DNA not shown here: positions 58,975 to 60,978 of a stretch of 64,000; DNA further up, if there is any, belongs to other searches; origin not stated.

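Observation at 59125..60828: UDP-glucose dehydrogenase fused to a ManC-type phosphomannose isomerase cupin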

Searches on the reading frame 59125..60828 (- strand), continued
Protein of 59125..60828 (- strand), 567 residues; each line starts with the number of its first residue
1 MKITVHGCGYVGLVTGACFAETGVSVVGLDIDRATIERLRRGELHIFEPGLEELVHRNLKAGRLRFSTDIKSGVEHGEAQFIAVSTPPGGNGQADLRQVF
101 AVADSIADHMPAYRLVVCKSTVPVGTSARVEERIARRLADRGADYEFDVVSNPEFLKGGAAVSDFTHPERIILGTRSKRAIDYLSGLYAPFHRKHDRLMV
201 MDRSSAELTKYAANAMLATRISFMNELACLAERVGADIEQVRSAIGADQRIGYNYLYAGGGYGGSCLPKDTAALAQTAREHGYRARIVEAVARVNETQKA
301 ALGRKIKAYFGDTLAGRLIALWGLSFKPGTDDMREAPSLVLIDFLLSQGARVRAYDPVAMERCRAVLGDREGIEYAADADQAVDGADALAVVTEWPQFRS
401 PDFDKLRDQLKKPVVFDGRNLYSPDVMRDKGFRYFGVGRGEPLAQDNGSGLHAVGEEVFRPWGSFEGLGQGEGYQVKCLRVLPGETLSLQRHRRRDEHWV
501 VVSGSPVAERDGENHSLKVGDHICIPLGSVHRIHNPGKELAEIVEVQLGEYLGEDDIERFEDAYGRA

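Call 45: find_encoding_contigs(protein=P0066, flank=6000, max_places=2)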
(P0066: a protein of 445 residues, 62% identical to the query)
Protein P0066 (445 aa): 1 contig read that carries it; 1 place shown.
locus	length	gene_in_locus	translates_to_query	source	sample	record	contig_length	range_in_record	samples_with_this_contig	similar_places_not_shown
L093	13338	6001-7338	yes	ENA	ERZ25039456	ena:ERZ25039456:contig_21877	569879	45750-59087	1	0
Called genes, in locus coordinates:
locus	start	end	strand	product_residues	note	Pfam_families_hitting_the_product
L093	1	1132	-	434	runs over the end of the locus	PF14269:Arylsulfotran_2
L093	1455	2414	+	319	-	PF01073:3Beta_HSD, PF01370:Epimerase, PF02719:Polysacc_synt_2 (weak), PF04321:RmlD_sub_bind, PF05368:NmrA, PF13460:NAD_binding_10, PF16363:GDP_Man_Dehyd, PF07993:NAD_binding_4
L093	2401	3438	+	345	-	PF00953:Glycos_transf_4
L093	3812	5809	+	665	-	PF13727:CoA_binding_3, PF01370:Epimerase, PF02719:Polysacc_synt_2, PF04321:RmlD_sub_bind (weak), PF16363:GDP_Man_Dehyd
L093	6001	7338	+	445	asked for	PF03721:UDPG_MGDP_dh_N, PF00984:UDPG_MGDP_dh, PF03720:UDPG_MGDP_dh_C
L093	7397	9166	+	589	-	PF03600:CitMHS, PF16980:CitMHS_2 (weak), PF02080:TrkA_C, PF03600:CitMHS (weak)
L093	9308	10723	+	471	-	PF00483:NTP_transferase, PF12804:NTP_transf_3, PF22640:ManC_GMP_beta-helix, PF01050:MannoseP_isomer, PF07883:Cupin_2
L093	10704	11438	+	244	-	PF13469:Sulfotransfer_3 (weak)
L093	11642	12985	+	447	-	PF01943:Polysacc_synt, PF13440:Polysacc_synt_3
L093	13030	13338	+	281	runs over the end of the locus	PF02878:PGM_PMM_I (weak)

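Call 46: find_encoding_contigs(protein=P0053, flank=6000, max_places=2)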
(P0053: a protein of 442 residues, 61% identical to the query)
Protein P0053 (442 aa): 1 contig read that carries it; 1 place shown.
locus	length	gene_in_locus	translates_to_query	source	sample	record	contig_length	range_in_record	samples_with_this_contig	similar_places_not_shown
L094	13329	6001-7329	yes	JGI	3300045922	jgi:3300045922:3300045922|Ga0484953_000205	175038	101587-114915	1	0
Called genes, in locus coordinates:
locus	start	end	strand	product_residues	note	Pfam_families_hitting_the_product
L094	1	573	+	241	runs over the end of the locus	PF01138:RNase_PH, PF03725:RNase_PH_C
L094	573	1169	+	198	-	PF01725:Ham1p_like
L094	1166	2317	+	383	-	PF04055:Radical_SAM, PF06969:HemN_C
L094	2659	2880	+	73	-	PF01197:Ribosomal_L31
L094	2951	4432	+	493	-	PF01435:Peptidase_M48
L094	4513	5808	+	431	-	PF00285:Citrate_synt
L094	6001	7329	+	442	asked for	PF03721:UDPG_MGDP_dh_N, PF00984:UDPG_MGDP_dh, PF03720:UDPG_MGDP_dh_C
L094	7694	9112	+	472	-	PF00483:NTP_transferase, PF12804:NTP_transf_3, PF22640:ManC_GMP_beta-helix, PF01050:MannoseP_isomer, PF07883:Cupin_2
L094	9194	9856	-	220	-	PF07589:PEP_exosort_dom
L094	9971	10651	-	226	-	PF05345:He_PIG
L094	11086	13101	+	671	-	PF02518:HATPase_c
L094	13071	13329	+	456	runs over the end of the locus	PF00072:Response_reg, PF00158:Sigma54_activat, PF14532:Sigma54_activ_2, PF07728:AAA_5, PF25601:AAA_lid_14, PF02954:HTH_8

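Call 67: predict_structure(alignment_id=A1)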
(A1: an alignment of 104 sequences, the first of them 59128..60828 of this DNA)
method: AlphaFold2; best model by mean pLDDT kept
length: 567 residues; sequences in the alignment: 104
mean_pLDDT: 86.6   pTM: 0.69
mean pLDDT of the five models: 86.6, 86.1, 85.4, 82.3, 81.3
residues with pLDDT >= 90: 298; 70-90: 209; 50-70: 50; < 50: 10
segments of 3 or more residues with pLDDT < 50: 445-450
pLDDT, mean of each block of 10 residues (from residue 1): 94 93 97 94 85 95 97 97 76 79 96 94 88 97 96 69 81 94 93 76 90 79 82 83 67 62 71 83 87 84 92 95 77 79 95 89 79 91 95 70 89 91 88 90 51 72 89 90 95 95 97 97 97 96 95 86 73
secondary structure, 60 per line:
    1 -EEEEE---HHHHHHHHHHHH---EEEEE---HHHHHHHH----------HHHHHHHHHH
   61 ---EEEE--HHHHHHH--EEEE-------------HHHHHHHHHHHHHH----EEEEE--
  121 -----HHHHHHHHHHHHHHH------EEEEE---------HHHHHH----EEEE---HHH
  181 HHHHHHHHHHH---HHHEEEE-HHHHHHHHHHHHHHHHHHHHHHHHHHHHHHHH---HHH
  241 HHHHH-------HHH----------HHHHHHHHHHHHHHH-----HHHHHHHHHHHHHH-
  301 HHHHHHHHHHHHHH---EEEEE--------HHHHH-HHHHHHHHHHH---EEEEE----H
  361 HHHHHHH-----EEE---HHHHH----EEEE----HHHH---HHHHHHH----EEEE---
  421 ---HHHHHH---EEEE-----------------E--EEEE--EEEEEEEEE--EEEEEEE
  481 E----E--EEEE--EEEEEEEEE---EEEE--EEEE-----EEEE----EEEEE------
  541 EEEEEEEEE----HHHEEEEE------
elements in order: E2-6 H10-21 E25-29 H33-40 H51-60 E64-67 H70-76 E79-82 H96-109 E114-118 H126-140 E147-151 H161-166 E171-174 H178-191 E198-201 H203-234 H238-245 H266-280 H286-299 H301-314 E318-322 H331-335 H337-347 E351-355 H360-367 E373-375 H379-383 E388-391 H396-399 H403-409 E414-417 H424-429 E433-436 E457-460 E463-471 E474-481 E489-492 E495-503 E507-510 E513-516 E522-525 E530-534 E541-549 E557-561

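Call 86: search_protein_families(library=pfam, proteins=[L086:3-2135:-, P0046], max_evalue=0.001)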
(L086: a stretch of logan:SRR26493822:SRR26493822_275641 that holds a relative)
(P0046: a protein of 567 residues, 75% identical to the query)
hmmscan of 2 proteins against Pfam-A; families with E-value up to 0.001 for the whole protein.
L086:3-2135:- (711 aa): 1 family
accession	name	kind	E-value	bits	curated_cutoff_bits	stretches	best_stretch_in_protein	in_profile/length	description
PF07715.20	Plug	-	7.9e-17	62.2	23.9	1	95-216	5-107/107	TonB-dependent Receptor Plug Domain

P0046 (567 aa): 5 families
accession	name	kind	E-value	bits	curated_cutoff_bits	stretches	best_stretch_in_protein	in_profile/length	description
PF03721.20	UDPG_MGDP_dh_N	-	3.9e-48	164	27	1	1-185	1-185/187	UDP-glucose/GDP-mannose dehydrogenase family, NAD binding domain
PF01050.24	MannoseP_isomer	-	1e-34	119.6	23.6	1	454-562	8-116/116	Mannose-6-phosphate isomerase C-terminal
PF00984.24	UDPG_MGDP_dh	-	2.4e-29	101.7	25.4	1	205-296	2-93/94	UDP-glucose/GDP-mannose dehydrogenase family, central domain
PF03720.21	UDPG_MGDP_dh_C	-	7.4e-28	97.4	30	1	320-423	1-102/103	UDP-glucose/GDP-mannose dehydrogenase family, UDP binding domain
PF07883.17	Cupin_2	-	8.1e-11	41.9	27.2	1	480-546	4-69/70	Cupin domain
